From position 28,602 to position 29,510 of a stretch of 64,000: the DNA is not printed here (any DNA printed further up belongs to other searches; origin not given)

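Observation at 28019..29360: Three-gene overlapping operon: wHTH/degenerate-NTase regulator, HEPN, then MNT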

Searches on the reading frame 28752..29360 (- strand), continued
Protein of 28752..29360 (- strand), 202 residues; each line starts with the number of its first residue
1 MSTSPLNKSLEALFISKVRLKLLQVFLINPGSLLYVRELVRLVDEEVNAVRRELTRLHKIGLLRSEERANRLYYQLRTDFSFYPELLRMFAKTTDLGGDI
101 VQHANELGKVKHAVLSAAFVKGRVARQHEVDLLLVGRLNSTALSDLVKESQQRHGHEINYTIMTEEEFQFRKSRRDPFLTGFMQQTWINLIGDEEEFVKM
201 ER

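Call 42: fold_search(model_id=the predicted structure, library=pdb)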
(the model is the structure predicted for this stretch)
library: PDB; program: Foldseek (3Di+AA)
matches with E <= 10: 1740; with E <= 0.001: 3
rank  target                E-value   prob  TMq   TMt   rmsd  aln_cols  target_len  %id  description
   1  4k2e_B                4.7e-04  1.00  0.35  0.70   3.3        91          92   24  HlyU from Vibrio cholerae N16961 (released 2014-04-30)
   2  4ooi_B                6.3e-04  1.00  0.33  0.64   2.9        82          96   24  Reduced HlyU from Vibrio cholerae N16961 (released 2014-12-31)
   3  4omz_A                8.9e-04  1.00  0.34  0.65   2.5        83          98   20  Crystal Structure of NolR from Sinorhizobium fredii (released 2014-04-16)
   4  4ooi_C                1.1e-03  1.00  0.33  0.66   2.7        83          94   28  Reduced HlyU from Vibrio cholerae N16961 (released 2014-12-31)
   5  3cuo_C                1.3e-03  1.00  0.33  0.65   2.8        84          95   25  Crystal structure of the predicted DNA-binding transcriptional regulator from E. coli (released 2008-06-17)
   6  3cuo_D                1.4e-03  1.00  0.32  0.63   3.3        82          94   26  Crystal structure of the predicted DNA-binding transcriptional regulator from E. coli (released 2008-06-17)
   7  3jth_B                1.8e-03  1.00  0.33  0.67   2.9        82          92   24  Crystal structure of a transcriptional regulator HlyU from Vibrio vulnificus CMCP6 (released 2010-03-16)
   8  3pqj_A                2.2e-03  1.00  0.33  0.64   2.9        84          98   19  Crystal Structure of the transcriptional repressor BigR from Xylella fastidiosa (released 2011-06-01)
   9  4omz_C                2.7e-03  1.00  0.34  0.64   2.5        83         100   20  Crystal Structure of NolR from Sinorhizobium fredii (released 2014-04-16)
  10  4k2e_A                2.7e-03  1.00  0.32  0.63   3.1        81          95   25  HlyU from Vibrio cholerae N16961 (released 2014-04-30)
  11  3pqj_B                3.1e-03  1.00  0.30  0.62   3.0        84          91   19  Crystal Structure of the transcriptional repressor BigR from Xylella fastidiosa (released 2011-06-01)
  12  7p6f_BBB              3.3e-03  1.00  0.34  0.64   3.0        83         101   20  1.93 A resolution X-ray crystal structure of the transcriptional regulator SrnR from Streptomyces griseus (released 2022-05-25)
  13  7p6f_DDD              3.5e-03  1.00  0.34  0.66   3.1        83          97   20  1.93 A resolution X-ray crystal structure of the transcriptional regulator SrnR from Streptomyces griseus (released 2022-05-25)
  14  4hw0_C                3.5e-03  1.00  0.34  0.67   3.1        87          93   15  Crystal structure of Sso10a-2, a DNA-binding protein from Sulfolobus solfataricus (released 2013-10-30)
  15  3cuo_A                3.7e-03  1.00  0.32  0.61   3.1        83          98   24  Crystal structure of the predicted DNA-binding transcriptional regulator from E. coli (released 2008-06-17)
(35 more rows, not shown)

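Call 55: search_protein_families(library=padloc, proteins=[L019:4995-5570:+], max_evalue=0.1)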
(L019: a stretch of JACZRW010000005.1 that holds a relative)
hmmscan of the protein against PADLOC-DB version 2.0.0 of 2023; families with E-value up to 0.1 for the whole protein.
L019:4995-5570:+ (192 aa): 5 families
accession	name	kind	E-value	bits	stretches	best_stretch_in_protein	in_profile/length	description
PDLC04368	PDC-M05A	-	3.1e-36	123.1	1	3-190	6-195/201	-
PDLC04372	PDC-M05A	-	1.8e-21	75.1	1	31-190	3-164/167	-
PDLC04369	PDC-M05A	-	1.7e-16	58.4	1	2-188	5-189/201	-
PDLC04370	PDC-M05A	-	8.5e-12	43.3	1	2-187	7-191/194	-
PDLC04371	PDC-M05A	-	7.9e-08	30.2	1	5-154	26-178/211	-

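Call 56: find_encoding_contigs(protein=P0021, flank=4000, max_places=2)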
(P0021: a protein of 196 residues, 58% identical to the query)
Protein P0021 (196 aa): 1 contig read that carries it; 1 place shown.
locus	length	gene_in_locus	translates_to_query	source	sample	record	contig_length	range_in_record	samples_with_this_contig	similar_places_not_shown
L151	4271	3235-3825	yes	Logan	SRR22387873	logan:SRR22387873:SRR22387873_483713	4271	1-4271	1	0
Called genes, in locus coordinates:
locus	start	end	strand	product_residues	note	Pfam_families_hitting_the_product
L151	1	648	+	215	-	?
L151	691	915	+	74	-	-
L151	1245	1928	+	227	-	PF14584:DUF4446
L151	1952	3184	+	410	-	PF11258:DUF3048, PF17479:DUF3048_C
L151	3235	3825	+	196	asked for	-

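Call 66: search_protein_families(library=pfam, proteins=[L019:3822-4973:+, L019:3367-3867:+], max_evalue=0.01)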
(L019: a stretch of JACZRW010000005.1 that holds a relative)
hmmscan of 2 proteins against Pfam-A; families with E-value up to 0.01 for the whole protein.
L019:3822-4973:+ (384 aa): 2 families
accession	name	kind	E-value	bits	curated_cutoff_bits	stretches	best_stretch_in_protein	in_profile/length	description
PF11258.13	DUF3048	-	3.8e-43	147.6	25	1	99-231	10-147/148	Protein of unknown function (DUF3048) N-terminal domain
PF17479.7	DUF3048_C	-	5.7e-29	101.2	25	1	267-371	10-114/114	Protein of unknown function (DUF3048) C-terminal domain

L019:3367-3867:+ (167 aa): 1 family
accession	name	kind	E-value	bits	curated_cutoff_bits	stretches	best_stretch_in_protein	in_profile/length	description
PF14584.11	DUF4446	-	1e-34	120.2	27.4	1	22-160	12-149/150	Protein of unknown function (DUF4446)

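Call 75: search_dna_similar(query=window:28752-29360:-, collection=plasmids, mode=protein, max_evalue=0.001, max_rows=20)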
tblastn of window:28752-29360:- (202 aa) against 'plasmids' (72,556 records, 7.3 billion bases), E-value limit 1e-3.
Records with a match: 23; places in all: 23; records where one place covers at least 80% of the query: 5.
Best place of each record, by identity: <60% 23.
By first word of the organism name: Legionella 18; Cupriavidus 1; uncultured 1; Burkholderia 1; Comamonas 1; Sulfuricella 1.
By predicted mobility (MOB-suite, as given by PLSDB): conjugative 17; non-mobilizable 5; mobilizable 1.
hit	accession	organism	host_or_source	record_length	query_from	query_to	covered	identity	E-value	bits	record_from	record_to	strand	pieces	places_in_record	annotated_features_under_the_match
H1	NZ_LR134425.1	Legionella adelaidensis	environmental,Cooling tower water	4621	12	200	94%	30.8%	2e-10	66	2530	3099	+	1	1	hypothetical protein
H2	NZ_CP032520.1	Cupriavidus oxalaticus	cell culture,activated sludge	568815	10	202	96%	27.6%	3e-4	48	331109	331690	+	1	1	nucleotidyltransferase domain-containing protein | hypothetical protein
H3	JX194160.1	uncultured bacterium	-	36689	11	196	92%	28.0%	8e-6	53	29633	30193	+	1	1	putative transcription regulator | hypothetical protein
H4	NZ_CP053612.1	Burkholderia sp. MBR-1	-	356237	7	202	97%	26.1%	4e-9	62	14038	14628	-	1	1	nucleotidyltransferase domain-containing protein | hypothetical protein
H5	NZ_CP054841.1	Comamonas antarctica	whole organism,R2A medium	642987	7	194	93%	27.0%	1e-8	61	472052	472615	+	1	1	nucleotidyltransferase domain-containing protein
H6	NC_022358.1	Sulfuricella denitrificans skB26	-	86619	48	200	76%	26.3%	6e-4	47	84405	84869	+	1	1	nucleotidyltransferase domain-containing protein | hypothetical protein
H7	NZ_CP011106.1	Legionella pneumophila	Homo sapiens,sputum sample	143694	49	197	74%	26.6%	4e-7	57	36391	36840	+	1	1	nucleotidyltransferase domain-containing protein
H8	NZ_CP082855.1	Legionella anisa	-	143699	49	197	74%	26.6%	4e-7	57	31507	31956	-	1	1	nucleotidyltransferase domain-containing protein | DNA-binding protein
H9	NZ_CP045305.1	Legionella longbeachae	Homo sapiens,Sputum sample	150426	49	197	74%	26.6%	4e-7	57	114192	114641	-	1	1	nucleotidyltransferase domain-containing protein | DNA-binding protein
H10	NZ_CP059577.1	Legionella sp. PC997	Biofilm - potable water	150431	49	197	74%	26.6%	4e-7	57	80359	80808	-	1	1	nucleotidyltransferase domain-containing protein | DNA-binding protein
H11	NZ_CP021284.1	Legionella pneumophila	Homo sapiens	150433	49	197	74%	26.6%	4e-7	57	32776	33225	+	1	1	nucleotidyltransferase domain-containing protein | DNA-binding protein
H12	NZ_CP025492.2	Legionella sainthelensi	Homo sapiens,Clinical ...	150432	49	197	74%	26.6%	4e-7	57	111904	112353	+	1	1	nucleotidyltransferase domain-containing protein | DNA-binding protein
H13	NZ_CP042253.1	Legionella longbeachae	Homo sapiens,lung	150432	49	197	74%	26.6%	4e-7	57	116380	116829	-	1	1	nucleotidyltransferase domain-containing protein | DNA-binding protein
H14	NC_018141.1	Legionella pneumophila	-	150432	49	197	74%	26.6%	4e-7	57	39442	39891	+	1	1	nucleotidyltransferase domain-containing protein | DNA-binding protein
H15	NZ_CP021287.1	Legionella pneumophila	Homo sapiens,human lung tissue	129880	50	197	73%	26.8%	2e-8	61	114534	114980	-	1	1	nucleotidyltransferase domain-containing protein | DNA-binding protein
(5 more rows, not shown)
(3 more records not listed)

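Call 76: get_annotated_region(hit=H4, flank=2500)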
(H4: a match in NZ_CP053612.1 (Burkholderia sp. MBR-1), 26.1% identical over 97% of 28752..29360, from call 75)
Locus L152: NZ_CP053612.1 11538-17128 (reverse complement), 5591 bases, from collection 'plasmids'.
description: Burkholderia sp. MBR-1 plasmid pMBR01, complete sequence
organism: Burkholderia sp. MBR-1 (NCBI taxid 2732364)
taxonomy: Bacteria; Pseudomonadota; Betaproteobacteria; Burkholderiales; Burkholderiaceae; Burkholderia; Burkholderia sp. MBR-1
host: -; source: -; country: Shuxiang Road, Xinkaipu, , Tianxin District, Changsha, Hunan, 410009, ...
typing (MOB-suite, as given by PLSDB): mobilizable; relaxase MOBP
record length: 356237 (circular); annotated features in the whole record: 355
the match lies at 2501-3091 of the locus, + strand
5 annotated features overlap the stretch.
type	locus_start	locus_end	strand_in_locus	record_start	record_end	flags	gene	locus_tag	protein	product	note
CDS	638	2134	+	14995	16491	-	-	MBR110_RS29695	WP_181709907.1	replication initiation protein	GO:0006270 - DNA replication initiation [Evidence IEA]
CDS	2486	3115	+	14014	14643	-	-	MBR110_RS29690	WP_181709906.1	nucleotidyltransferase domain-containing protein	-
CDS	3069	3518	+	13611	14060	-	-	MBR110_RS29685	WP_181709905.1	hypothetical protein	-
CDS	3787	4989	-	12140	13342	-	-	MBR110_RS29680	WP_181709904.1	ParB/RepB/Spo0J family partition protein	-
CDS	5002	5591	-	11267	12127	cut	-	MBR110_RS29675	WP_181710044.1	ParA family protein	-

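Call 77: get_annotated_region(hit=H5, flank=2500)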
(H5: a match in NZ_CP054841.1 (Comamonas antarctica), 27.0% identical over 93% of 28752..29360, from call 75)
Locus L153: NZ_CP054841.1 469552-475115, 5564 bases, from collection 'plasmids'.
description: Comamonas antarctica strain 16-35-5 plasmid unnamed1, complete sequence
organism: Comamonas antarctica (NCBI taxid 2743470)
taxonomy: Bacteria; Pseudomonadota; Betaproteobacteria; Burkholderiales; Comamonadaceae; Comamonas; Comamonas antarctica
host: -; source: whole organism,R2A medium; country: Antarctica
typing (MOB-suite, as given by PLSDB): non-mobilizable; mating-pair formation MPF_T
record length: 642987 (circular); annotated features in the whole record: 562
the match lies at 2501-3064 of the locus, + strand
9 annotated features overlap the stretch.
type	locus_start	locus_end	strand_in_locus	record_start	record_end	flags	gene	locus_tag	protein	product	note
CDS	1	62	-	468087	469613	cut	-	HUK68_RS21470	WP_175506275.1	methyl-accepting chemotaxis protein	GO:0007165 - signal transduction [Evidence IEA]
CDS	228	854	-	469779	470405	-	-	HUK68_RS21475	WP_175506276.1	class I SAM-dependent methyltransferase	-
CDS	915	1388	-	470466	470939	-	-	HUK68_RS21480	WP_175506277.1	DUF6644 family protein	-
CDS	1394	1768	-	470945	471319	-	-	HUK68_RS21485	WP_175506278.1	DUF6152 family protein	-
CDS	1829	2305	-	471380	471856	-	-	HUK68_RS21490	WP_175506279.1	hypothetical protein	-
CDS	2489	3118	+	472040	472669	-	-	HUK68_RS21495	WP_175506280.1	nucleotidyltransferase domain-containing protein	-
CDS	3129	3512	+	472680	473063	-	-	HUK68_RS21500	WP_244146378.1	DNA-binding protein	-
CDS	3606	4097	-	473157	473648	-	-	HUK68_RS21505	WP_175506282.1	hypothetical protein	-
CDS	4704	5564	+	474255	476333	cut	-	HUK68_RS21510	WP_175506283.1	TonB-dependent receptor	GO:0015891 - siderophore transport [Evidence IEA]; GO:0055085 - transmembrane transport [Evidence IEA]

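Call 78: get_annotated_region(hit=H1, flank=2500)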
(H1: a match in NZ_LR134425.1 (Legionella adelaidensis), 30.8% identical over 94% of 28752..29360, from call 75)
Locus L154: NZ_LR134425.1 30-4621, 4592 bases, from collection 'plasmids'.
description: Legionella adelaidensis strain NCTC12735 plasmid 16, complete sequence
organism: Legionella adelaidensis (NCBI taxid 45056)
taxonomy: Bacteria; Pseudomonadota; Gammaproteobacteria; Legionellales; Legionellaceae; Legionella; Legionella adelaidensis
host: -; source: environmental,Cooling tower water; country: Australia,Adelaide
typing (MOB-suite, as given by PLSDB): non-mobilizable
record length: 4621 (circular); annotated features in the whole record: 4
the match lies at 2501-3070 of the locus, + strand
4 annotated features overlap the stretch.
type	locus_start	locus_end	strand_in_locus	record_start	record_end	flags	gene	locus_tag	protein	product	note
CDS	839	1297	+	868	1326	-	ssb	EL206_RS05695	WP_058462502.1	single-stranded DNA-binding protein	GO:0006310 - DNA recombination [Evidence IEA]; GO:0006281 - DNA repair [Evidence IEA]; GO:0006260 - DNA replication ...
CDS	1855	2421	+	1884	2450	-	-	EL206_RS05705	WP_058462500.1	DNA-3-methyladenine glycosylase I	GO:0006284 - base-excision repair [Evidence IEA]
CDS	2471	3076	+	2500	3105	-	-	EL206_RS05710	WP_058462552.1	hypothetical protein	-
CDS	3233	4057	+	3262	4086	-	-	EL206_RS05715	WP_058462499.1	GNAT family N-acetyltransferase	-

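Call 79: get_annotated_region(hit=H15, flank=2500)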
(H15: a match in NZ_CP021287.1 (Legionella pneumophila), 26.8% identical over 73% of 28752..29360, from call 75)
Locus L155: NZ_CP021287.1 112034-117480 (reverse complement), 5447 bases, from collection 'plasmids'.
description: Legionella pneumophila subsp. pneumophila strain Albuquerque 1 (D-7474) plasmid unnamed, complete sequence
organism: Legionella pneumophila (NCBI taxid 91891)
taxonomy: Bacteria; Pseudomonadota; Gammaproteobacteria; Legionellales; Legionellaceae; Legionella; Legionella pneumophila
host: -; source: Homo sapiens,human lung tissue; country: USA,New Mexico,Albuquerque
typing (MOB-suite, as given by PLSDB): conjugative; replicon rep_cluster_522; relaxase MOBF; mating-pair formation MPF_F
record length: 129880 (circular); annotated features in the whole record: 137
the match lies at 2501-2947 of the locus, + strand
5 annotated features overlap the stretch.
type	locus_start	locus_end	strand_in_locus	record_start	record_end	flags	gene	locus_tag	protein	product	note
CDS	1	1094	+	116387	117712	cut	-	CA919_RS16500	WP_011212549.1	hypothetical protein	-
CDS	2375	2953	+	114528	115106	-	-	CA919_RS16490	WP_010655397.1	nucleotidyltransferase domain-containing protein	-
CDS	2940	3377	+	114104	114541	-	-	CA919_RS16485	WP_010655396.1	DNA-binding protein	-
CDS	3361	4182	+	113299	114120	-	-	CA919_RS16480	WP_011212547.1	aminoglycoside adenylyltransferase family protein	-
CDS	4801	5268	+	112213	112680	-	-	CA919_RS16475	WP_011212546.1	hypothetical protein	-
